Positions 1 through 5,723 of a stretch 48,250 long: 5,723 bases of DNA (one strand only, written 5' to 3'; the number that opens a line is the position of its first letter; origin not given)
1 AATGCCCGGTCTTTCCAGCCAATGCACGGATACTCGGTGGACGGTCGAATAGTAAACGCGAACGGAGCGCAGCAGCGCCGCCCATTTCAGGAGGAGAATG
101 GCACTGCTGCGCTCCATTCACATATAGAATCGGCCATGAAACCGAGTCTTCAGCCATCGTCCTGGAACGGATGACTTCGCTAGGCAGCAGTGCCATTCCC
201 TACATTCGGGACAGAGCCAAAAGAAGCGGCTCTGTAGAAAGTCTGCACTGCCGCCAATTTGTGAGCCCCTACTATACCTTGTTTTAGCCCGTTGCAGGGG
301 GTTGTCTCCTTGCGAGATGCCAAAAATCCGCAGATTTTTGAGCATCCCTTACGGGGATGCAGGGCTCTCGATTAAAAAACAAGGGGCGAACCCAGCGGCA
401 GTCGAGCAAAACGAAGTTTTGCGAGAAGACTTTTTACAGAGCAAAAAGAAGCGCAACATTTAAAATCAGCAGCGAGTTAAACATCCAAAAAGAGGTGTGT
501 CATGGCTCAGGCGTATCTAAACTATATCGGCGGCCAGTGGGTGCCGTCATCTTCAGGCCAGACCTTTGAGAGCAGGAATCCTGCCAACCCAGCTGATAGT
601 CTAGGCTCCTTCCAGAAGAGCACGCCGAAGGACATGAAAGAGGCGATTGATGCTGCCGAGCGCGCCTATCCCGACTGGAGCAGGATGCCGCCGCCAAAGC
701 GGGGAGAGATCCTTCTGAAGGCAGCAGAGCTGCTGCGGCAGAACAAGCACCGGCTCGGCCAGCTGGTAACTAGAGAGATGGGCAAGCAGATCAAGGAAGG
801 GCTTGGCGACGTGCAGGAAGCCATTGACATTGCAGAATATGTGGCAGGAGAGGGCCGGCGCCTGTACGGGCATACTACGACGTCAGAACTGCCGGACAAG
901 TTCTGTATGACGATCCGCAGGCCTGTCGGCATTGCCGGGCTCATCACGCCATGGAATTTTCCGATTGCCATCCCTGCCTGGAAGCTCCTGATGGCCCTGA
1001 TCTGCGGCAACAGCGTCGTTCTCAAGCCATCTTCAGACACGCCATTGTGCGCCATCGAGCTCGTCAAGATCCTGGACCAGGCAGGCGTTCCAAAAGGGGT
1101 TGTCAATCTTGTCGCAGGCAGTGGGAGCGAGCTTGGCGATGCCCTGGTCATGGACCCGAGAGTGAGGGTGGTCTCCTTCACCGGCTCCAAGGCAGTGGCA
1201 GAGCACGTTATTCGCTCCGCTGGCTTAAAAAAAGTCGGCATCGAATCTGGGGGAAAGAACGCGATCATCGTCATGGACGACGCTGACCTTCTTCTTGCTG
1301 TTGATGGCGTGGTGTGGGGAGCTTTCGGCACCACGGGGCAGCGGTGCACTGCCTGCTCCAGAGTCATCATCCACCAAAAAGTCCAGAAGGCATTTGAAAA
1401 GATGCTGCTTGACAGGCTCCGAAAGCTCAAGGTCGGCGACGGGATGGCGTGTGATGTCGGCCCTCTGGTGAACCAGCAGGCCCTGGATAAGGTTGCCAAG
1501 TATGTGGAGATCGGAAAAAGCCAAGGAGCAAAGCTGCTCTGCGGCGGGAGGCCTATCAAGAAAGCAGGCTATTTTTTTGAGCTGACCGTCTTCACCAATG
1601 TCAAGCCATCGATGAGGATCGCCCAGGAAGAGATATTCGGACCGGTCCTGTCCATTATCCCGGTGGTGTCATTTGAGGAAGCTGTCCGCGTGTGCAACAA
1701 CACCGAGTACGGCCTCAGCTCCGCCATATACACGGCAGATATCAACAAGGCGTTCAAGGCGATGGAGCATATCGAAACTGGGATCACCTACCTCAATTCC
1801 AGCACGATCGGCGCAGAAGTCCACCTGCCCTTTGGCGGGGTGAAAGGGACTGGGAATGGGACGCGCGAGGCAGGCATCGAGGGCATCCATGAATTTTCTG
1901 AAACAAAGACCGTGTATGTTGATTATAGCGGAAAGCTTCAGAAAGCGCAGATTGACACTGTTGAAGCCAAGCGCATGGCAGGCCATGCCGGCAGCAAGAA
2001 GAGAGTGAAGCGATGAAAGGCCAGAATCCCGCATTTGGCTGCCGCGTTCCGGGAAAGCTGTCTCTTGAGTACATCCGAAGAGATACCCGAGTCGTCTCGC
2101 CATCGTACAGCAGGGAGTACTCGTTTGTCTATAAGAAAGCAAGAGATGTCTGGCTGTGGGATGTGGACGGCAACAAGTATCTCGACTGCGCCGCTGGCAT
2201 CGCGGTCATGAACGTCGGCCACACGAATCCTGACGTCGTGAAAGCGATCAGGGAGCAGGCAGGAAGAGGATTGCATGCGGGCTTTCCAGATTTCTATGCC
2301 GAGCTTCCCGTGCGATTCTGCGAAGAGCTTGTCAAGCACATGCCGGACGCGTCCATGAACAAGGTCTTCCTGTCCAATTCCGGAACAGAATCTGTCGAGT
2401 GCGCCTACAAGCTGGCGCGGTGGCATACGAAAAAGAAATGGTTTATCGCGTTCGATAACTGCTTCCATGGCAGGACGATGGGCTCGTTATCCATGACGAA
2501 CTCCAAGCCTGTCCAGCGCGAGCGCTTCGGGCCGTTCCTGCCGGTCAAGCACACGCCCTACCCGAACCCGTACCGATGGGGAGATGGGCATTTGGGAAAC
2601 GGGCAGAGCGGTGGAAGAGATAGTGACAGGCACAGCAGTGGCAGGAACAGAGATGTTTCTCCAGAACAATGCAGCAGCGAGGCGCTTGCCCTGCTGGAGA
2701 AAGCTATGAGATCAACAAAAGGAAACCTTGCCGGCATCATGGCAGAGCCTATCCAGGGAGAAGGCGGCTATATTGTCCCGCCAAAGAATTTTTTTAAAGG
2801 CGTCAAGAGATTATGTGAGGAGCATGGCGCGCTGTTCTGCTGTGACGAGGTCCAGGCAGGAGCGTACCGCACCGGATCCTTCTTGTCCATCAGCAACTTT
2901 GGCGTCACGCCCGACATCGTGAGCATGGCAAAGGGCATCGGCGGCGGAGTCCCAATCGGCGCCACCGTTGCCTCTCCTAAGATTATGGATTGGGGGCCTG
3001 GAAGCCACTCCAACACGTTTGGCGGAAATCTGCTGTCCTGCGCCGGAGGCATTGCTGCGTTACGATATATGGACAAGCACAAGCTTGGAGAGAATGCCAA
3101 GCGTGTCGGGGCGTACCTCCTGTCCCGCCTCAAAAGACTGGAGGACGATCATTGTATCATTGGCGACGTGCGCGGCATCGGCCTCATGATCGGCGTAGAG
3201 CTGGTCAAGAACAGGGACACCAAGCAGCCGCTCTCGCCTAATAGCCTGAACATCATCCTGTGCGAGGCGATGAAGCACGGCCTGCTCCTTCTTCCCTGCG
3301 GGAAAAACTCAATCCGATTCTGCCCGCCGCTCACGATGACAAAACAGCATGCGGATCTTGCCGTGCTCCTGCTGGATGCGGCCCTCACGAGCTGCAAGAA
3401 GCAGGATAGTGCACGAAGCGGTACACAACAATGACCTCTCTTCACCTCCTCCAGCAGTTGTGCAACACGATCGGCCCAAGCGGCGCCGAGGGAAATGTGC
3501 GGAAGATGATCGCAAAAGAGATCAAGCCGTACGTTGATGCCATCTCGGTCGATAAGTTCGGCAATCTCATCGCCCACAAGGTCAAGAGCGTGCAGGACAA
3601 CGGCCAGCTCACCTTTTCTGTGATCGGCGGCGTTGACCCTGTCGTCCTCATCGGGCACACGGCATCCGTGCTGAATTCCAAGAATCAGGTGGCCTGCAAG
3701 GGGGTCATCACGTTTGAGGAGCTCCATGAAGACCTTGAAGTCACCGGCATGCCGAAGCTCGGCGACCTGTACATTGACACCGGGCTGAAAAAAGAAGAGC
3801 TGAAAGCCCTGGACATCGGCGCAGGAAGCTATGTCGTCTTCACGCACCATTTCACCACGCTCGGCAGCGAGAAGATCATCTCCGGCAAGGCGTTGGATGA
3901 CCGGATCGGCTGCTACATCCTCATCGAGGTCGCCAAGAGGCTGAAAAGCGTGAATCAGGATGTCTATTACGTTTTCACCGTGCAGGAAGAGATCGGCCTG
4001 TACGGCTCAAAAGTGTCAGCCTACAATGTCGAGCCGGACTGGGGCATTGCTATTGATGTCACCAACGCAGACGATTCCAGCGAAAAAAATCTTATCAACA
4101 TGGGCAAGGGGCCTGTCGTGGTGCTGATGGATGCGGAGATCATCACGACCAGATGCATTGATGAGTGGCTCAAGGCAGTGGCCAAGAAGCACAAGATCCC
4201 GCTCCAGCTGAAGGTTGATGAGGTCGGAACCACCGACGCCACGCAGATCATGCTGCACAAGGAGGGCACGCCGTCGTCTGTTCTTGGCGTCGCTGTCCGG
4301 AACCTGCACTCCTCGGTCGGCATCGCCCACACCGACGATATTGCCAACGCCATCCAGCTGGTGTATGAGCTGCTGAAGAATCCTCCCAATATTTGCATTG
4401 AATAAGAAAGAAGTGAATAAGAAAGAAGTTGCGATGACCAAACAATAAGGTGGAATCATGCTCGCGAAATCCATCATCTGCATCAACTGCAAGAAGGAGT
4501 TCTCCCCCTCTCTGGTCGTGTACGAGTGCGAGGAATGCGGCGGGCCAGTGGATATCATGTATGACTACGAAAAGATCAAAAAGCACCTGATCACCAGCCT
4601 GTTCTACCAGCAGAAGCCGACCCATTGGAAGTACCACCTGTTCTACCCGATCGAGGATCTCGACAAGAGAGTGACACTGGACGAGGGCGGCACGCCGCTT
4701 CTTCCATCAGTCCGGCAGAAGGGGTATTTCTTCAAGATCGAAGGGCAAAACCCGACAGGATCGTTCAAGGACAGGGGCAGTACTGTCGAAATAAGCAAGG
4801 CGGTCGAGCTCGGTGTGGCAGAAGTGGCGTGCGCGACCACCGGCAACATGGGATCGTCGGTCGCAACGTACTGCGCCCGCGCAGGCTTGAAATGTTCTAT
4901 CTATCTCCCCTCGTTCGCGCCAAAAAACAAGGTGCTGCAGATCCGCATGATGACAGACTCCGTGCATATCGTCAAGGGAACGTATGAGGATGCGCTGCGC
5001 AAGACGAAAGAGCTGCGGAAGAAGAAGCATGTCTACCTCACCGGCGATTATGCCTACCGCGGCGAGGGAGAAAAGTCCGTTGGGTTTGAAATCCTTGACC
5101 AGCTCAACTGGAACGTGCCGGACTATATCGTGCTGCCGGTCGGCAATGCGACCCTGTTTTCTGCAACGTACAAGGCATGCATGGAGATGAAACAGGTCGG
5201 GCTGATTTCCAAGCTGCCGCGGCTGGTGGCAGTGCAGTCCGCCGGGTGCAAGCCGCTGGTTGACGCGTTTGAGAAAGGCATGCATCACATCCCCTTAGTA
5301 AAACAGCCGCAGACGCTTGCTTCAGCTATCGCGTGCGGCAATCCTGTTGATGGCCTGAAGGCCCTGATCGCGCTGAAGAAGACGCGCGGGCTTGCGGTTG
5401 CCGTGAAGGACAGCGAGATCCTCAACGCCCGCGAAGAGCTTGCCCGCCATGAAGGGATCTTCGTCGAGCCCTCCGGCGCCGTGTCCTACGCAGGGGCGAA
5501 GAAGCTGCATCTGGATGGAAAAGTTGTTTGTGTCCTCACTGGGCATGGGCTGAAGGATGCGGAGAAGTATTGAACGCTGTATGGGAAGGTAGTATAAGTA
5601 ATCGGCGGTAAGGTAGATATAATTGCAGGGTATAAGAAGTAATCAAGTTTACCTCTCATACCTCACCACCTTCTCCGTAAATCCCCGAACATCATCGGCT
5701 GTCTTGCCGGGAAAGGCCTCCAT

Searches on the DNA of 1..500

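Call 45: search_rna_families(source=window, start=1, end=500, threshold=evalue, max_evalue=1)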
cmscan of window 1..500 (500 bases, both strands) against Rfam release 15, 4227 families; matches with E-value up to 1: 2.
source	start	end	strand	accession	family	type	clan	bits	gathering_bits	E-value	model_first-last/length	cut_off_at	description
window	55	121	-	RF01938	mir-1251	Gene; miRNA;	-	19.7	81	0.085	1-66/66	no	mir-1251 microRNA precursor family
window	53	119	-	RF00737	mir-322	Gene; miRNA;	-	19.1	62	0.37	1-84/84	no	mir-322 microRNA precursor family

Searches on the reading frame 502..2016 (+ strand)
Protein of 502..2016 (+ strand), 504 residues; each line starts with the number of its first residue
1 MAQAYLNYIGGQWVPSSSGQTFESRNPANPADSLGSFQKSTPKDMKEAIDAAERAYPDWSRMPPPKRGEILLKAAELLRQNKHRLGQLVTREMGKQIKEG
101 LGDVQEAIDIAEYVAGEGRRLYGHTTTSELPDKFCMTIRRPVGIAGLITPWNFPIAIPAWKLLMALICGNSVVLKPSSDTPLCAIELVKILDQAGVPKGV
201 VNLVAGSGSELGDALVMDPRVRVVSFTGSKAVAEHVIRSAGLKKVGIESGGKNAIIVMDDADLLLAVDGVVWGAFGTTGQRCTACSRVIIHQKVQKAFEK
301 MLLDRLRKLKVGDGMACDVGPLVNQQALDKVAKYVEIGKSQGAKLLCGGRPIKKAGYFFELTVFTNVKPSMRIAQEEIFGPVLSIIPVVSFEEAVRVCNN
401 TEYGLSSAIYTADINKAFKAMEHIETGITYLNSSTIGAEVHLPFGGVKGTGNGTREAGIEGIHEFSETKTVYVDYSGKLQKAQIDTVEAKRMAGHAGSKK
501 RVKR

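Call 29: search_protein_families(library=pfam, proteins=[window:502-2016:+])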
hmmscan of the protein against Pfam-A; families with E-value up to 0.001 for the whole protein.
window:502-2016:+ (504 aa): 1 family
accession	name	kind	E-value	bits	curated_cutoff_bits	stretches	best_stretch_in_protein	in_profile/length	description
PF00171.27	Aldedh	-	2.9e-171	570.5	23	1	13-471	1-461/461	Aldehyde dehydrogenase family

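Call 32: find_encoding_contigs(protein=window:502-2016:+, flank=10000, max_places=10)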
Protein window:502-2016:+ (504 aa): 2 contigs read that carry it; 2 places shown.
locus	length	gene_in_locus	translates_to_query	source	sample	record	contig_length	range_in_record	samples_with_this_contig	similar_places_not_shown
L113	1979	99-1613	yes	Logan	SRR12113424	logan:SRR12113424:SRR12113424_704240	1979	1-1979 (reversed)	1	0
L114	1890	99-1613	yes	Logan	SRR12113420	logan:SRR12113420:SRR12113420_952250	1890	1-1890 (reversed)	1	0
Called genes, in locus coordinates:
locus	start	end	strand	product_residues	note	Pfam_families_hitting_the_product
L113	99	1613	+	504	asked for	PF00171:Aldedh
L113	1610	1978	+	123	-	?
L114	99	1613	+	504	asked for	PF00171:Aldedh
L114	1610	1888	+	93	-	?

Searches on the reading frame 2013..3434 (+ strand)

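Call 29: search_protein_families(library=pfam, proteins=[window:2013-3434:+])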
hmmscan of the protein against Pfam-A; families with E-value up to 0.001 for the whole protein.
window:2013-3434:+ (473 aa): 1 family
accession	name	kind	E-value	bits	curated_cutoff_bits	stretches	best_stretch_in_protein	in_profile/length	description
PF00202.27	Aminotran_3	-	1.3e-110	370.3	30.5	1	34-457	7-402/403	Aminotransferase class-III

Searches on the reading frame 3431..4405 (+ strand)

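Call 29: search_protein_families(library=pfam, proteins=[window:3431-4405:+])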
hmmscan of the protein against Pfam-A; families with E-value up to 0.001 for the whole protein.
window:3431-4405:+ (324 aa): 3 families
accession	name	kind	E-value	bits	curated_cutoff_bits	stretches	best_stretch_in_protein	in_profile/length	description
PF05343.19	Peptidase_M42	-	6.1e-71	239.3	23.2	1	49-310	27-292/292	M42 glutamyl aminopeptidase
PF04389.22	Peptidase_M28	-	6.4e-06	26.5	21.3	1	133-200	13-79/193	Peptidase family M28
PF02127.20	Peptidase_M18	-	1e-05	25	24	1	214-310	327-427/432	Aminopeptidase I zinc metalloprotease (M18)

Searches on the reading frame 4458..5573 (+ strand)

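Call 29: search_protein_families(library=pfam, proteins=[window:4458-5573:+])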
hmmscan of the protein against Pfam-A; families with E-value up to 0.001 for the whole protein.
window:4458-5573:+ (371 aa): 1 family
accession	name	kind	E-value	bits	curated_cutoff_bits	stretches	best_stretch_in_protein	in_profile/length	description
PF00291.31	PALP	-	4.6e-71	240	35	1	72-362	1-295/295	Pyridoxal-phosphate dependent enzyme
